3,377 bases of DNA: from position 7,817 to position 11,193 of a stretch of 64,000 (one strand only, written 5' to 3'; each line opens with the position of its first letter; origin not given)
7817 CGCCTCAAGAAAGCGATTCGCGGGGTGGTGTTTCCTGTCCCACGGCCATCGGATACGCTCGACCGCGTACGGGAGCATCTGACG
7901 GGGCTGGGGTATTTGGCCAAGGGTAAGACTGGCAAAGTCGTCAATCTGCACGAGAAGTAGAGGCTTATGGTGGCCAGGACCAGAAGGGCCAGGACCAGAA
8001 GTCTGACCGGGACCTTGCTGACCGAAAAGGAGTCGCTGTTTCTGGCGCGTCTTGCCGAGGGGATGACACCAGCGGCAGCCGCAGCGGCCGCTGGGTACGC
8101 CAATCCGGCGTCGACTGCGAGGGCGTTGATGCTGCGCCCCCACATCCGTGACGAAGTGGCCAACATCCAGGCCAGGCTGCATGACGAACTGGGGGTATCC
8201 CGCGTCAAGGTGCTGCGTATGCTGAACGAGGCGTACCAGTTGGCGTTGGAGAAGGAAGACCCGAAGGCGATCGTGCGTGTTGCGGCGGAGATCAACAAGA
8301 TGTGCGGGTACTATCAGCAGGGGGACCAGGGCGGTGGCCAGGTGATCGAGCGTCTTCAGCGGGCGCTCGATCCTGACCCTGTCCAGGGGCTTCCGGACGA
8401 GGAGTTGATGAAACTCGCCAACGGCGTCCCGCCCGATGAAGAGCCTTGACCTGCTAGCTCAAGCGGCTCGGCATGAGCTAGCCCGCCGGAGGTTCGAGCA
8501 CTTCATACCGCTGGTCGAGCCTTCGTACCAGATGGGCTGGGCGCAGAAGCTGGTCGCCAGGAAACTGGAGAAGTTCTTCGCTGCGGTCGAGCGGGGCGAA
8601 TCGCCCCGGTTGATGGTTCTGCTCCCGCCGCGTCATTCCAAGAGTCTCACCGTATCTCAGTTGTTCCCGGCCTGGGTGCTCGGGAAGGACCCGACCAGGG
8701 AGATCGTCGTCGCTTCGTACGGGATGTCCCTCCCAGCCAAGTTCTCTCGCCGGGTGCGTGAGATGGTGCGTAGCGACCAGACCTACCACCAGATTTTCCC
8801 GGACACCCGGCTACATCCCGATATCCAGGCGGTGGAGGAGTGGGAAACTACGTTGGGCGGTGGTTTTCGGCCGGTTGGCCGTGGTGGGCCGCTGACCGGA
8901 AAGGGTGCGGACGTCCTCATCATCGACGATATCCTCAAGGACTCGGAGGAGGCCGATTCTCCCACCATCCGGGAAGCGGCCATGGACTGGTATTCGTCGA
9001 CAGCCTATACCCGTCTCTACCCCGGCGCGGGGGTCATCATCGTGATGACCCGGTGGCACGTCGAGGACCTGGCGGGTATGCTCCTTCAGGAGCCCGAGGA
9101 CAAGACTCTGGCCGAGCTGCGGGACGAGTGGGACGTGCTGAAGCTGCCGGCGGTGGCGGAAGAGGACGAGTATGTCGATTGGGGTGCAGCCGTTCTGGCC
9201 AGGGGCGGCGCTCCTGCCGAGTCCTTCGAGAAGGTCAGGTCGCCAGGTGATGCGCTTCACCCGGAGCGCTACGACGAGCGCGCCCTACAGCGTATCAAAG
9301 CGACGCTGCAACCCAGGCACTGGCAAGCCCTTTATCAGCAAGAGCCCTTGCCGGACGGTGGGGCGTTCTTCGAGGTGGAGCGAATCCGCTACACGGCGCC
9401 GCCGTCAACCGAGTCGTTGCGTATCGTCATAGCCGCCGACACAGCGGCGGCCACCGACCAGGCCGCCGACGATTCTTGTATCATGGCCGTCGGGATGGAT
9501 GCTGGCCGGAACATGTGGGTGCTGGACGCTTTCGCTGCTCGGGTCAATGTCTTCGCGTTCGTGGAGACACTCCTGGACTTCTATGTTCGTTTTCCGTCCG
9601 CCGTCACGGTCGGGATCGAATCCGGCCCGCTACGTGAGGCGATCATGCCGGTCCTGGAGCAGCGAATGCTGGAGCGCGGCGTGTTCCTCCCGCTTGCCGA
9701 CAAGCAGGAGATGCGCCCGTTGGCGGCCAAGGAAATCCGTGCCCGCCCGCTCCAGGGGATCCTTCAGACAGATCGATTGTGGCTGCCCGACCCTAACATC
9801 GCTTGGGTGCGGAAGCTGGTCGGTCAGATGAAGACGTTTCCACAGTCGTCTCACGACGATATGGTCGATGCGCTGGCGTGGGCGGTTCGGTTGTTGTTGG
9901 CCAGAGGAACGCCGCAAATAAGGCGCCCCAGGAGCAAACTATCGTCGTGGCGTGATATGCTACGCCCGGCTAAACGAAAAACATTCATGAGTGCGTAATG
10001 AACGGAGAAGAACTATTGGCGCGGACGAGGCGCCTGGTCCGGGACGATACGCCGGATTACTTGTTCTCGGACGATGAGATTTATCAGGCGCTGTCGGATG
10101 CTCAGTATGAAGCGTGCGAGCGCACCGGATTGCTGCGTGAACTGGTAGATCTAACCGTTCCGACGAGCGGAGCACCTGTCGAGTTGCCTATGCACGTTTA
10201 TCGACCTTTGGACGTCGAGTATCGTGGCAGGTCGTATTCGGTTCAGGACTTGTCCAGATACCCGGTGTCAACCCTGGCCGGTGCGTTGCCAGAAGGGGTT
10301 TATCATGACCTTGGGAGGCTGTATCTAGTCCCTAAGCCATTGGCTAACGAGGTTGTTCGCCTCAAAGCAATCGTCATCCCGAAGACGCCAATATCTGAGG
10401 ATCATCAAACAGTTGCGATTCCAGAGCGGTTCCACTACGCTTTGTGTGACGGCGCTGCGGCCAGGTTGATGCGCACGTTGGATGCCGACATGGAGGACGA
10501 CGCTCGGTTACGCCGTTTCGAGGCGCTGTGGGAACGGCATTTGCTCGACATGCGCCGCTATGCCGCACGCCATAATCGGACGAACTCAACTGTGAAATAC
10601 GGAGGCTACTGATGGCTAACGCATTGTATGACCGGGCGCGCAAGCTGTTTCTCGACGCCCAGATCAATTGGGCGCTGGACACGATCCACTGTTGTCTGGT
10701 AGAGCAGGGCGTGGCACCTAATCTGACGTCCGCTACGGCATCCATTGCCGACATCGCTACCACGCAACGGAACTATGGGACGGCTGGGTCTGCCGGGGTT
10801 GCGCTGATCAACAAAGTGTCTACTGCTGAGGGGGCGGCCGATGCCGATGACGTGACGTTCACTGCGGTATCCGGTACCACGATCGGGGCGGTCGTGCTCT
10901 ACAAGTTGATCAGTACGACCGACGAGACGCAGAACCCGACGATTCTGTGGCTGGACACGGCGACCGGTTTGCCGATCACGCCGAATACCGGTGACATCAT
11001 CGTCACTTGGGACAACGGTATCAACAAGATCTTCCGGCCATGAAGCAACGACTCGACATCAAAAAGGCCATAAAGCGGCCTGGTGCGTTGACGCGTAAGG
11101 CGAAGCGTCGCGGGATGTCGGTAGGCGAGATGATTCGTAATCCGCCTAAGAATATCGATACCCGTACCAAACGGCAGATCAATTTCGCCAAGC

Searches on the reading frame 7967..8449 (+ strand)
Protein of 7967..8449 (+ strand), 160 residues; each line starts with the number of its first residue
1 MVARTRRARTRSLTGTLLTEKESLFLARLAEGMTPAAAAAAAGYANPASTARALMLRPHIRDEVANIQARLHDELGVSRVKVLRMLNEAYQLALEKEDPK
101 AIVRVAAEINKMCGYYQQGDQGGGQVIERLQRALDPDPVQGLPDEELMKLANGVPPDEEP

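Call 15: search_protein_families(library=pfam, proteins=[window:7967-8449:+], max_evalue=0.01)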
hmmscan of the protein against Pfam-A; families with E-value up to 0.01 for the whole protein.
window:7967-8449:+ (160 aa): 1 family
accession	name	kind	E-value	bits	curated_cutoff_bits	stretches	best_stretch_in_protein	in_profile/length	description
PF03592.21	Terminase_2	-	0.0013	19.8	26.1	1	18-87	1-72/141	Terminase small subunit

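Call 16: search_protein_families(library=phrogs, proteins=[window:7967-8449:+], max_evalue=0.01)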
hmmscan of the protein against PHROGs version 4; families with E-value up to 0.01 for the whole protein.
window:7967-8449:+ (160 aa): 5 families
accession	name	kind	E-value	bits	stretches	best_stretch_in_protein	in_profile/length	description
phrog_51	-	head and packaging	5.9e-08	33.8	1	12-97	83-171/261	terminase small subunit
phrog_29190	-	unknown function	1.7e-07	32.1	1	6-117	75-184/236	-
phrog_641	-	head and packaging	0.00012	23.6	1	17-73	2-56/162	terminase small subunit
phrog_11494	-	head and packaging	0.001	20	0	20-67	7-54/291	terminase small subunit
phrog_32222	-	unknown function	0.0097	16.6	0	16-108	90-181/241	-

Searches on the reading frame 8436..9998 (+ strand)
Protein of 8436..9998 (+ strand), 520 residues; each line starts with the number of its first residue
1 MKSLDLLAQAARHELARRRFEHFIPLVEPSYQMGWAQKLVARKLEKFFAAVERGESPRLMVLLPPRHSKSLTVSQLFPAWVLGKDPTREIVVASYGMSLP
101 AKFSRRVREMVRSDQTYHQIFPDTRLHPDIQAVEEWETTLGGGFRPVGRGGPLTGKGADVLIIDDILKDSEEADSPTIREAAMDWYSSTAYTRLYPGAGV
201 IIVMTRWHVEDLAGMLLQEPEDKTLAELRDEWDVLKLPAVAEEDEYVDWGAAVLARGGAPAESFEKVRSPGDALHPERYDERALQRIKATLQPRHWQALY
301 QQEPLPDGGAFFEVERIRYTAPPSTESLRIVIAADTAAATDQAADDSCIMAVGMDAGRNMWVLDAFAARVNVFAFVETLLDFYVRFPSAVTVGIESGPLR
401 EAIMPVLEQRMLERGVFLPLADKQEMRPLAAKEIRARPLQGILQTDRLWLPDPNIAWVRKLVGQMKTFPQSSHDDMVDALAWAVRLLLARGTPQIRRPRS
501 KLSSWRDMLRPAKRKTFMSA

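Call 15: search_protein_families(library=pfam, proteins=[window:8436-9998:+], max_evalue=0.01)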
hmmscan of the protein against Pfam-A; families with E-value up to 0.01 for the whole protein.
window:8436-9998:+ (520 aa): 2 families
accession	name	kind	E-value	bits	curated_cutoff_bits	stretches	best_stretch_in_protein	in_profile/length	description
PF03237.21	Terminase_6N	-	2.2e-08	34.5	22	1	61-313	2-209/215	Terminase large subunit, T4likevirus-type, N-terminal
PF17289.8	Terminase_6C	-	1.1e-05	25.9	22.6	1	332-484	1-152/155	Terminase RNaseH-like domain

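Call 16: search_protein_families(library=phrogs, proteins=[window:8436-9998:+], max_evalue=0.01)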
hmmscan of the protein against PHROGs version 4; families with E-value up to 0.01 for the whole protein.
window:8436-9998:+ (520 aa): 5 families
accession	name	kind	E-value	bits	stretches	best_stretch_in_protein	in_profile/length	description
phrog_38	-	head and packaging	3.1e-106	357.8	1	9-511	263-729/760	terminase large subunit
phrog_4758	-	head and packaging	3.5e-60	204.4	1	2-245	2-241/243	terminase large subunit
phrog_30251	-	head and packaging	9.2e-30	104.5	1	6-219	7-224/799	terminase large subunit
phrog_5573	-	head and packaging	1.3e-22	81.5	1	227-485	7-232/250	terminase large subunit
phrog_979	-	head and packaging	1.9e-06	27.8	1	306-508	410-625/642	terminase large subunit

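Call 79: search_dna_similar(query=window:8436-9998:+, collection=phages, mode=protein, max_rows=15)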
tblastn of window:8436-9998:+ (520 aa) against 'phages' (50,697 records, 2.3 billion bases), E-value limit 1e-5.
Records with a match: 1712; places in all: 1715; records where one place covers at least 80% of the query: 305.
Best place of each record, by identity: <60% 1712.
By first word of the organism name: Mycobacterium 493; Microbacterium 273; Gordonia 167; Bacteriophage 49; Acinetobacter 47; Escherichia 42; Brucella 41; Klebsiella 41; Lactococcus 40; Helicobacter 40; and 85 more.
By host as written in the record: Mycobacterium smegmatis mc2 155 345; Gordonia terrae 3612 129; Microbacterium foliorum NRRL B-24224 SEA 111; Microbacterium foliorum NRRL B-24224 104; Mycobacterium smegmatis mc#155 83; - 74; Helicobacter pylori 30; Microbacterium paraoxydans NWU1 27; and 330 more.
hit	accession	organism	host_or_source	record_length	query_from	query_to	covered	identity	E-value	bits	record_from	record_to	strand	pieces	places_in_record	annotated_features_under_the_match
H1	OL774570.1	Aeromonas phage phiA008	Aeromonas sp.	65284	11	478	90%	40.0%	6e-85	292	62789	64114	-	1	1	hypothetical protein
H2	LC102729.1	Pseudomonas phage phiR18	-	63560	11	478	90%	36.1%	7e-69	246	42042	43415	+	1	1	Phage terminase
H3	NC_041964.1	Pseudomonas phage phiR18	-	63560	11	478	90%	36.1%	7e-69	246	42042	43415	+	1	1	terminase large subunit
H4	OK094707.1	Pseudomonas phage YMC17/07/R4900a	Pseudomonas aeruginosa YMC17/07/R4900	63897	11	478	90%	36.0%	9e-69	245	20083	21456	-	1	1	putative terminase large subunit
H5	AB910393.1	Pseudomonas phage KPP25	Pseudomonas aeruginosa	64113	11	478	90%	36.0%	9e-69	245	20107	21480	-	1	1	putative terminase, large subunit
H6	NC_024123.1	Pseudomonas phage KPP25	Pseudomonas aeruginosa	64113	11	478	90%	36.0%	9e-69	245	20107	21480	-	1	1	terminase large subunit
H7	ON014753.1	Pseudanabaena phage Pam1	Pseudanabaena sp.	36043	10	478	90%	35.8%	2e-65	236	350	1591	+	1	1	terminase large subunit | terminase small subunit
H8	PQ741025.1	Pseudomonas phage CRPAP1904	Pseudomonas aeruginosa CRPA190 ...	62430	11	478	90%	35.6%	1e-67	242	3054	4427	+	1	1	terminase large subunit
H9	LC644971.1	Acetobacter phage phiAO1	Acetobacter orleanensis NBRC 3170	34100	9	478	90%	35.0%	3e-57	212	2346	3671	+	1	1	phage Terminase protein | hypothetical protein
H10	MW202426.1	Caudoviricetes sp.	Manatee Spring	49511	42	478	84%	36.1%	9e-55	204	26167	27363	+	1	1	terminase large subunit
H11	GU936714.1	Synechococcus phage S-CBS2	Synechococcus sp. CB0204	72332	23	495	91%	33.0%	9e-47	181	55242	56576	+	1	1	terL: large terminase subunit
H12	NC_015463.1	Synechococcus phage S-CBS2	Synechococcus sp. CB0204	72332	23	495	91%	33.0%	9e-47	181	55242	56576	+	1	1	terL: terminase large subunit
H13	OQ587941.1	Synechococcus phage S-CRES3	Synechococcus sp.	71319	23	495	91%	32.6%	5e-47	181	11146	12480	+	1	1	terminase large subunit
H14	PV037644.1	Bacillus phage vB_BcM_CUBc25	Bacillus cereus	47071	1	478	92%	31.5%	5e-46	179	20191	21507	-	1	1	terminase large subunit | hypothetical protein (x2)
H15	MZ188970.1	Phage CBW1004C-Prop1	-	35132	9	478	90%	31.9%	2e-48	186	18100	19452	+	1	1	terminase large subunit | terminase small subunit protein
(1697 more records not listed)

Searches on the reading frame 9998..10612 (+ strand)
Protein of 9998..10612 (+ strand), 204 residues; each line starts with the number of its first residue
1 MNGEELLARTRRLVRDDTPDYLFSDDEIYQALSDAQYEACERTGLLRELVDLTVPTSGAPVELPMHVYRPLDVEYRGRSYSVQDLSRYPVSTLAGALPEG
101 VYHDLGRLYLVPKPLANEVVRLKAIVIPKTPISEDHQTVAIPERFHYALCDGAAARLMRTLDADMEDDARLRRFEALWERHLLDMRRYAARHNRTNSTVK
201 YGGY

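Call 69: search_protein_families(library=pfam, alignment_id=A3, max_evalue=0.01)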
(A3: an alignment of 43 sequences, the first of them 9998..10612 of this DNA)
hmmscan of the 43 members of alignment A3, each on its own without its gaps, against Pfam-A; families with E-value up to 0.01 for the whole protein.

A. member 1, window:9998-10612:+ (204 aa): 1 family
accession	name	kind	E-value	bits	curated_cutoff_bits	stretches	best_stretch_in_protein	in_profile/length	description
PF24175.2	SU10_adaptor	-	8.4e-16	59.4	27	1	1-191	1-184/194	SU10 adaptor protein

B. families by the number of members that match (of 43 scanned): 10 families
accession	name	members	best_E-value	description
PF13252.12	Phage_capsid_3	1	6e-32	Phage capsid protein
PF11753.13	DUF3310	1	6.1e-18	Protein of unknwon function (DUF3310)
PF24175.2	SU10_adaptor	1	8.4e-16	SU10 adaptor protein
PF01510.30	Amidase_2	1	3.6e-15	N-acetylmuramoyl-L-alanine amidase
PF16083.10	Phage_holin_3_3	1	7.8e-11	LydA holin phage, holin superfamily III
PF02511.20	Thy1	1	2.8e-09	Thymidylate synthase complementing protein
PF10651.15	BppU_N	1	0.00014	BppU N-terminal domain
PF18568.6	COS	1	0.00054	TRIM C-terminal subgroup One Signature domain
PF01402.27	RHH_1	1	0.0026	Ribbon-helix-helix protein, copG family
PF08279.18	HTH_11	1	0.0086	HTH domain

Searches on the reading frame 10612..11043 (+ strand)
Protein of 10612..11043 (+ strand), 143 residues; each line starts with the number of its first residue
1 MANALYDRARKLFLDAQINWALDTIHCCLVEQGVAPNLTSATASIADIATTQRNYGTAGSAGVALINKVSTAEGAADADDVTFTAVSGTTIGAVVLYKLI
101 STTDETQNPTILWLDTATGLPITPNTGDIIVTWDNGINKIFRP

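Call 131: find_related_loci(query=window:10612-11043:+, collection=viral_contigs, flank=10000)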
Query window:10612-11043:+ (143 aa) in viral_contigs; peptide patterns used: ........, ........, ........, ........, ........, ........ (x = any residue, [..] = any of these).
216 stretches matched a pattern; 205 encode a relative of the query (tblastn E <= 1e-3); the best 80 are kept; 80 distinct loci.
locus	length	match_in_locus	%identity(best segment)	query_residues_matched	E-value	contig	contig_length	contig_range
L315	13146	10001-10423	53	1-142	2e-41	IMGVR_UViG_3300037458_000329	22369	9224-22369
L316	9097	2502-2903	55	1-142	2e-40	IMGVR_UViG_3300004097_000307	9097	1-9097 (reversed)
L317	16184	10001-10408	54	1-142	4e-40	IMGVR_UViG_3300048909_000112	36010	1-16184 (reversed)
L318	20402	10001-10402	52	1-142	1e-39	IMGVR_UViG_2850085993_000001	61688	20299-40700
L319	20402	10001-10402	55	1-142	6e-40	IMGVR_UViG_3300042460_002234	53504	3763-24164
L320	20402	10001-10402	55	1-142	7e-40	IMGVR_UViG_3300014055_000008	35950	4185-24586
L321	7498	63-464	52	1-142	9e-40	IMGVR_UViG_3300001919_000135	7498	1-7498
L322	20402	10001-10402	53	1-142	2e-39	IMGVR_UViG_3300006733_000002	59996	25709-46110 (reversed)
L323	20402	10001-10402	54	1-142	2e-39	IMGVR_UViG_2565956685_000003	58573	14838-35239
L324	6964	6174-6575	57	1-142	2e-39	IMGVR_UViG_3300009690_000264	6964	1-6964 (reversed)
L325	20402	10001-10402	53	1-142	2e-39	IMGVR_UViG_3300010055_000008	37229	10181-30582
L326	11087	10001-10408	54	1-142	5e-39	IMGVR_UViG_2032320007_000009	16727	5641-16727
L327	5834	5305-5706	56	1-142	3e-39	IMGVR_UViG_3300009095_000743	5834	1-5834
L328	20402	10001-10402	51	1-142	5e-39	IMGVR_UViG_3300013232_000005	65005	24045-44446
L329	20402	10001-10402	53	1-142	1e-38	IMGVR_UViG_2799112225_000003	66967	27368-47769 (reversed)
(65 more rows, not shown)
